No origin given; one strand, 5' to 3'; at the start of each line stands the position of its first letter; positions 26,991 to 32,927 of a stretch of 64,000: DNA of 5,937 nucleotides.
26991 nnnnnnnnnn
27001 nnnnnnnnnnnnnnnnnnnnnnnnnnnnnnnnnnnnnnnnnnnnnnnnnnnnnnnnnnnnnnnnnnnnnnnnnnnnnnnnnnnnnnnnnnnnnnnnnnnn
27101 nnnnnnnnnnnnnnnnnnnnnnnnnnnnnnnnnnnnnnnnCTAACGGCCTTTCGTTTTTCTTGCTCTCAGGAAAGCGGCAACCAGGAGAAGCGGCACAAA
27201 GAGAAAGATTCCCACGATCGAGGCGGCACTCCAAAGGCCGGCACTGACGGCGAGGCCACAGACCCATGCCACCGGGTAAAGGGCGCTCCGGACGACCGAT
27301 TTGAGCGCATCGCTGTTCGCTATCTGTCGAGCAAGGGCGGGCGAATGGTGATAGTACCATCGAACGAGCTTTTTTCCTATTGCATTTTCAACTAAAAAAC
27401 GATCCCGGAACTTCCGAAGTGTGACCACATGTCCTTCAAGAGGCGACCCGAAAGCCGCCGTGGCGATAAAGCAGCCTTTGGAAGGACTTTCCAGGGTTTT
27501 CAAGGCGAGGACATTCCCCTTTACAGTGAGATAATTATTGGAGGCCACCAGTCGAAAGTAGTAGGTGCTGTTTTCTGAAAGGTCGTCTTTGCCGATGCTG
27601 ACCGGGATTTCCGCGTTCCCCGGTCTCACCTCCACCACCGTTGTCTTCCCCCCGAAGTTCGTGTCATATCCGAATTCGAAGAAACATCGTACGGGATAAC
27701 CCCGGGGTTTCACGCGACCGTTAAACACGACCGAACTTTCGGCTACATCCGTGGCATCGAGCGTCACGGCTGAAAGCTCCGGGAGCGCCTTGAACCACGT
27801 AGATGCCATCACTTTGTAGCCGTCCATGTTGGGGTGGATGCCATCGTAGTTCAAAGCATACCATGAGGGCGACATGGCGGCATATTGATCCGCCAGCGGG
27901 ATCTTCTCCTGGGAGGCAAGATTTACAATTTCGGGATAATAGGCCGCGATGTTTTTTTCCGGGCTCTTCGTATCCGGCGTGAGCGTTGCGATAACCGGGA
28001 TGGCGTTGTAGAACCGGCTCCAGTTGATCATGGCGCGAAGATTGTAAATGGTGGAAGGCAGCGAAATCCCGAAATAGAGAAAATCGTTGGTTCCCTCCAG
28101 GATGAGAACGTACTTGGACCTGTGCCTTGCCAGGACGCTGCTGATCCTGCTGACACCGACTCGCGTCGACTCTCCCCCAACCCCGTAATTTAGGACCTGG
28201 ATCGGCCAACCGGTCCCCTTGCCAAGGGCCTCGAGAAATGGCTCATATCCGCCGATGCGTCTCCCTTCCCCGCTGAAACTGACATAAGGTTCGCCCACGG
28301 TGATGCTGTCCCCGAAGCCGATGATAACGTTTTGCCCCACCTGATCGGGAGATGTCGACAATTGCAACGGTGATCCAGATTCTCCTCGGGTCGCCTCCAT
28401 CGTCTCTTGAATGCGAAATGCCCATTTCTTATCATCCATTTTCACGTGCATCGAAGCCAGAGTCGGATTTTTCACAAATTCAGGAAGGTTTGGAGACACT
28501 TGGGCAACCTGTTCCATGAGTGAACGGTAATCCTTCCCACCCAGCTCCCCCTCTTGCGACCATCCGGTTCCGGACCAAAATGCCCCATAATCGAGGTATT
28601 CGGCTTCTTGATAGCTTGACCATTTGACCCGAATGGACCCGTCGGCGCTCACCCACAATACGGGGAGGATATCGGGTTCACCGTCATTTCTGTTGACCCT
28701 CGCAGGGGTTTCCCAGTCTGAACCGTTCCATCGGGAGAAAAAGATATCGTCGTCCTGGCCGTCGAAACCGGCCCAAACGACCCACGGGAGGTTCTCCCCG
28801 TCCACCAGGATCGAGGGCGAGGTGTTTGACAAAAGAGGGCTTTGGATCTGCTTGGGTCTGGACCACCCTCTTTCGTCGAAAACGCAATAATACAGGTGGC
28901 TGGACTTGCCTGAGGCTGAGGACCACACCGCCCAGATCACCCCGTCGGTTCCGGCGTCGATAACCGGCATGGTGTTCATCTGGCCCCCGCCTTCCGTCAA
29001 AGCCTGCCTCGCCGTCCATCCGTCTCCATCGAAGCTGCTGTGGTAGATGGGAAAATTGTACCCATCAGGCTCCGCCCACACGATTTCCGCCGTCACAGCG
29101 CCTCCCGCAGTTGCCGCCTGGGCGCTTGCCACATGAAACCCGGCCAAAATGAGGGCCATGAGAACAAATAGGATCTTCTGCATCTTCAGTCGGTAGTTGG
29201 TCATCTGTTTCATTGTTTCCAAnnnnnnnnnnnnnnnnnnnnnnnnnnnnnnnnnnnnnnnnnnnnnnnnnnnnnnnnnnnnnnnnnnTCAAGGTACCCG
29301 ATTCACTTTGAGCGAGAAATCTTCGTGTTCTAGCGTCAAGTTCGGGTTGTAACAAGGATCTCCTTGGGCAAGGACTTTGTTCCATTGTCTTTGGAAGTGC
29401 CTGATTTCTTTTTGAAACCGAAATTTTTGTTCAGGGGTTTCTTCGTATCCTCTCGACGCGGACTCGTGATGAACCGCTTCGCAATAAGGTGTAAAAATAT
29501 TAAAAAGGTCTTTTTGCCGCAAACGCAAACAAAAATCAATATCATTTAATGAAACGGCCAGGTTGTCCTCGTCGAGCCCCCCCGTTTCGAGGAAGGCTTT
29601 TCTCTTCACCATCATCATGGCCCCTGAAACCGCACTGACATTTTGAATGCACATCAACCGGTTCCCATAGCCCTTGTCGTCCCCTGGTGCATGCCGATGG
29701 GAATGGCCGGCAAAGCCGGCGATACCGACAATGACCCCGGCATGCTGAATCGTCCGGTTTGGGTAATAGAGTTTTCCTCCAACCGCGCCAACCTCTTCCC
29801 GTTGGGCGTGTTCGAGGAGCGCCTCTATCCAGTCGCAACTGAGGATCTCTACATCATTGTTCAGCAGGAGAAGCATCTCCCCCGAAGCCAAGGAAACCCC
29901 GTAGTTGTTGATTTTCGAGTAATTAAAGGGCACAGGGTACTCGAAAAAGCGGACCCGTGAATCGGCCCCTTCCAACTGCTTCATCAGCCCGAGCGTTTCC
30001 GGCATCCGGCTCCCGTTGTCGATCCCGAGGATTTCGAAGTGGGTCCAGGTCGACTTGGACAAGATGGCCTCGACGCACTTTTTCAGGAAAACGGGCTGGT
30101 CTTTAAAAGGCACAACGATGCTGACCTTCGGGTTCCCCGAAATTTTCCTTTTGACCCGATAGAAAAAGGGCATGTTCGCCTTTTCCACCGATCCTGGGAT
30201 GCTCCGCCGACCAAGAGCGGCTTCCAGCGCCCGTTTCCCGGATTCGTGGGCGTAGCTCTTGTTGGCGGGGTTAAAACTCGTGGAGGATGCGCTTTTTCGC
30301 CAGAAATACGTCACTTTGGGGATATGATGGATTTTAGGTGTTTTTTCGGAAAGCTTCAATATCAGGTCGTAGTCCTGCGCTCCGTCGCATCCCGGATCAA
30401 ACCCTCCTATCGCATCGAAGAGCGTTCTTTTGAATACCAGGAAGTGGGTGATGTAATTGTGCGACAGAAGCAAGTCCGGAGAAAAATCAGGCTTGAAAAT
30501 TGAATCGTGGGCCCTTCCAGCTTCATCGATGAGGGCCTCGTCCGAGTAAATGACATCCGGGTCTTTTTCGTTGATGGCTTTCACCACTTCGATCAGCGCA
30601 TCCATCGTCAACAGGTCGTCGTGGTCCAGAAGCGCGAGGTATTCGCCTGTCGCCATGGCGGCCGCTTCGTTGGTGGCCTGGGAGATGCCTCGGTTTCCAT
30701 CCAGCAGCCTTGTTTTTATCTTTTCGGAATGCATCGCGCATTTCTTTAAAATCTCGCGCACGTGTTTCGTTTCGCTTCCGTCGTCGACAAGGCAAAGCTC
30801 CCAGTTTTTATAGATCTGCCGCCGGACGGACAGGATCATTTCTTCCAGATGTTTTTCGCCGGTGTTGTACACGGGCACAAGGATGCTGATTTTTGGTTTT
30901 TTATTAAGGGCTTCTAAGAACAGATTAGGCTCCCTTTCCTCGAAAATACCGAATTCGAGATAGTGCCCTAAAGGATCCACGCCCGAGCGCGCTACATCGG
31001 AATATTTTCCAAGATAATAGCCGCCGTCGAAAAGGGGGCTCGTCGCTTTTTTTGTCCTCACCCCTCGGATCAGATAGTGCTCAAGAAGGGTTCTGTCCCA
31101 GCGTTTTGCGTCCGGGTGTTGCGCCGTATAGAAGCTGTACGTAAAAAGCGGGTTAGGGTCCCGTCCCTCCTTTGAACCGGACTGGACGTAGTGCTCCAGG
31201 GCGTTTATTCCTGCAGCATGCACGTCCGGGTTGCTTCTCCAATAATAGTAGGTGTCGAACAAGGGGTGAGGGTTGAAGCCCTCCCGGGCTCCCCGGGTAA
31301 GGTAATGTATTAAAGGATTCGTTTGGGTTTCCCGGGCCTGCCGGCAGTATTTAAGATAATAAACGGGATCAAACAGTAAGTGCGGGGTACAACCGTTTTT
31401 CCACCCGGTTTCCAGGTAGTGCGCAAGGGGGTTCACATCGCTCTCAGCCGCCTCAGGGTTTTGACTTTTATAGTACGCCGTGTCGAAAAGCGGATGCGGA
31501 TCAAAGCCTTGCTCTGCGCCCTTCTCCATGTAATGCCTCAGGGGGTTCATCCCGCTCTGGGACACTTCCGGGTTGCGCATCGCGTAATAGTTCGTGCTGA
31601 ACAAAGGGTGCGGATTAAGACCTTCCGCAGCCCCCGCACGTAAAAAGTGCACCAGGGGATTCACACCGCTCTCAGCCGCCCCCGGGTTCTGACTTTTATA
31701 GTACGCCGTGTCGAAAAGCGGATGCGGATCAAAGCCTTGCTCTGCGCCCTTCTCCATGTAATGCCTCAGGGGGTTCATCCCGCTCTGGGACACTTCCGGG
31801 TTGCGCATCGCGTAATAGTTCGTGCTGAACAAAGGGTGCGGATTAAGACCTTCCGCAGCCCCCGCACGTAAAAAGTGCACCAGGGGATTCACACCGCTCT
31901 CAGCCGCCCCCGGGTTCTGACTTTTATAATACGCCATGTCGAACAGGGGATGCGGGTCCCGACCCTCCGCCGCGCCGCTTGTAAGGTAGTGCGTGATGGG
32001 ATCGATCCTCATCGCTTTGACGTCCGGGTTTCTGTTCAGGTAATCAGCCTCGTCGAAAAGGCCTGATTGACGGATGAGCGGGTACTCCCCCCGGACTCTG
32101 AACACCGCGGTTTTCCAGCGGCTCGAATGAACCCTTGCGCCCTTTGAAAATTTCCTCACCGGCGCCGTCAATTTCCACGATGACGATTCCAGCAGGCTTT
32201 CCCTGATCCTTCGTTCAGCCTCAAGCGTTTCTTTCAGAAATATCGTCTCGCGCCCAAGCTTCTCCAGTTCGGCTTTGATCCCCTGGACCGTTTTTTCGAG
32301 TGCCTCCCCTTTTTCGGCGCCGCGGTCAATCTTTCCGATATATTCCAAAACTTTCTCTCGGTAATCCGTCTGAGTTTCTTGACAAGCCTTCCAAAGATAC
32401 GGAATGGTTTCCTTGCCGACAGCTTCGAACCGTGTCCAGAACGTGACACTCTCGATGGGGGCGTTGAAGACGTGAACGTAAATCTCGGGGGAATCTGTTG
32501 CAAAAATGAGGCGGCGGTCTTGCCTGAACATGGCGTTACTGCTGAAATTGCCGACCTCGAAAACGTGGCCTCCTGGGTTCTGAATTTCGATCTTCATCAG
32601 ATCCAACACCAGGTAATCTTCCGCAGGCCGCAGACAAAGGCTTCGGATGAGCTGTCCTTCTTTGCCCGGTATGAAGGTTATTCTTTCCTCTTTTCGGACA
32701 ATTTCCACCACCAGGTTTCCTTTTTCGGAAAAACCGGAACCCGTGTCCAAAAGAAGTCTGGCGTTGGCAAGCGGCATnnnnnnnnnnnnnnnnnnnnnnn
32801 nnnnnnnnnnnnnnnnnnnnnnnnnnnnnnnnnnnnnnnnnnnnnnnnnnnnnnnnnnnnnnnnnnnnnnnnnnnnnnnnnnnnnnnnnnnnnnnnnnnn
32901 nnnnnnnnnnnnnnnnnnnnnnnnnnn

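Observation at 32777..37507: WbdD-like methyltransferase/kinase head fused to a coiled coil, a 14-repeat array and a catalytically dead GT2: a candidate single-polypeptide chain terminator/ruler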

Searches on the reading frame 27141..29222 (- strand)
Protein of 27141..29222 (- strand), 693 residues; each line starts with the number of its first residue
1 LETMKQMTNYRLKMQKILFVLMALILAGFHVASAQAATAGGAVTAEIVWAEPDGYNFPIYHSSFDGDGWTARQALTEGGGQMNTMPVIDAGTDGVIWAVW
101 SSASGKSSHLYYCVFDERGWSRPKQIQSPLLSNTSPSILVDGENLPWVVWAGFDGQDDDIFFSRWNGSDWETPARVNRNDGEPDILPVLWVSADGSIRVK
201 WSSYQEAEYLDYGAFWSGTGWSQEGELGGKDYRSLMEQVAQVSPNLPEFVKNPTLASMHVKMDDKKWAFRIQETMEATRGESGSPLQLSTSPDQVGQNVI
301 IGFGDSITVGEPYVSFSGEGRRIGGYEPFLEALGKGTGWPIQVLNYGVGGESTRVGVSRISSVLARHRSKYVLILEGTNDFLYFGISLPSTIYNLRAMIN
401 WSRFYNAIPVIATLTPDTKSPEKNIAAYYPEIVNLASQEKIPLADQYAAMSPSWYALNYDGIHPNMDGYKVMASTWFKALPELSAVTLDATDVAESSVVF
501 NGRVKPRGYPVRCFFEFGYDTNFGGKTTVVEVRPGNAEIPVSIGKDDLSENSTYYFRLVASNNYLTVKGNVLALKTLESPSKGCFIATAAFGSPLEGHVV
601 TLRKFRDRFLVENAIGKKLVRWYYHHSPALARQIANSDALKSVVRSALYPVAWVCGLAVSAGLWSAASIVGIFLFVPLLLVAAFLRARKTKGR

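Call 7: search_protein_families(library=pfam, proteins=[window:27141-29222:-], max_evalue=0.001)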
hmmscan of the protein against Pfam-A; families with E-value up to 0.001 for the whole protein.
window:27141-29222:- (693 aa): 2 families
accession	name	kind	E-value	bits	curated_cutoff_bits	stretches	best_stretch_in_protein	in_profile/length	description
PF13472.12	Lipase_GDSL_2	-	2.8e-18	67.5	32.9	1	303-471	2-178/178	GDSL-like Lipase/Acylhydrolase family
PF00657.28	Lipase_GDSL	-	1.2e-09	39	23.6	1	300-474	1-206/208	GDSL-like Lipase/Acylhydrolase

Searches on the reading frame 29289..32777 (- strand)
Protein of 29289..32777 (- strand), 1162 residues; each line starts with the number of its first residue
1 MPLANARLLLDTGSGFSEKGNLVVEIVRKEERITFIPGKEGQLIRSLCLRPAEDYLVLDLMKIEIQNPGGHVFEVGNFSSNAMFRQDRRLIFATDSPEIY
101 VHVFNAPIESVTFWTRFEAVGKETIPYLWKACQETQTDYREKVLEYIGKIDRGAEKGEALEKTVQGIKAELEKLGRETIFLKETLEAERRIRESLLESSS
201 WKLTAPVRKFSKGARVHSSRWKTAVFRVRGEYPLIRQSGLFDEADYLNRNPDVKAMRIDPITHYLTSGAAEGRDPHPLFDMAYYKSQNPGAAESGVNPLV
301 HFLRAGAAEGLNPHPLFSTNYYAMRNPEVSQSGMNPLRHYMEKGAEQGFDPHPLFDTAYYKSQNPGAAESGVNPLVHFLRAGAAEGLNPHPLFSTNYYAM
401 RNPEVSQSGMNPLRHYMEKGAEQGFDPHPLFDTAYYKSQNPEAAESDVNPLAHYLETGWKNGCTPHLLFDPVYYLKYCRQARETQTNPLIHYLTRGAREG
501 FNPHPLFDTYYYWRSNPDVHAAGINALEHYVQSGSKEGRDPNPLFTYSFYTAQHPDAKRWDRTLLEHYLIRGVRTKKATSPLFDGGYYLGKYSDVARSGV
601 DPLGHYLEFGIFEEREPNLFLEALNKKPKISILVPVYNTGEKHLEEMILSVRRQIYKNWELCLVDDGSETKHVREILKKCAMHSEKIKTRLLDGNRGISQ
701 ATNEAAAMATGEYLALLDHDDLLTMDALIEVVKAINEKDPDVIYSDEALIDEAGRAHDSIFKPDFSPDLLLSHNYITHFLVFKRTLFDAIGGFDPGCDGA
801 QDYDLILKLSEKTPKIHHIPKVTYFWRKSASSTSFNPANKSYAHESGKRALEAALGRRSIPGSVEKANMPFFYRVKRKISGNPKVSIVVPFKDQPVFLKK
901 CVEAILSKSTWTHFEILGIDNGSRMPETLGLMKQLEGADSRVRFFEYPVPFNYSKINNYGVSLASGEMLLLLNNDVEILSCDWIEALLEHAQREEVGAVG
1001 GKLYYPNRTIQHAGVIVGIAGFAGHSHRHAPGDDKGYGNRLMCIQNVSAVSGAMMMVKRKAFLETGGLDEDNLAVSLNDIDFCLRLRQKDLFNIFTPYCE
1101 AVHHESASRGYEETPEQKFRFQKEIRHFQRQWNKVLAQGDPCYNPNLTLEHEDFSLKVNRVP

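Call 7: search_protein_families(library=pfam, proteins=[window:29289-32777:-], max_evalue=0.001)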
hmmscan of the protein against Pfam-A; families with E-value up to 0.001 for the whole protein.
window:29289-32777:- (1162 aa): 4 families
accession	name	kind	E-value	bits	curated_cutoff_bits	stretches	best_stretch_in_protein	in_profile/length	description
PF00535.33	Glycos_transf_2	-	1.8e-45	155.3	23.3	2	631-744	1-112/168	Glycosyl transferase family 2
PF10111.15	Glyco_tranf_2_2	-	2.6e-21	76.8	27.3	1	631-824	1-215/276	Glycosyltransferase like family 2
PF13641.12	Glyco_tranf_2_3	-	1e-15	58.8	27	2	883-1119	1-225/230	Glycosyltransferase like family 2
PF13632.12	Glyco_trans_2_3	-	1.6e-06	28.5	27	0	1034-1134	54-138/198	Glycosyl transferase family group 2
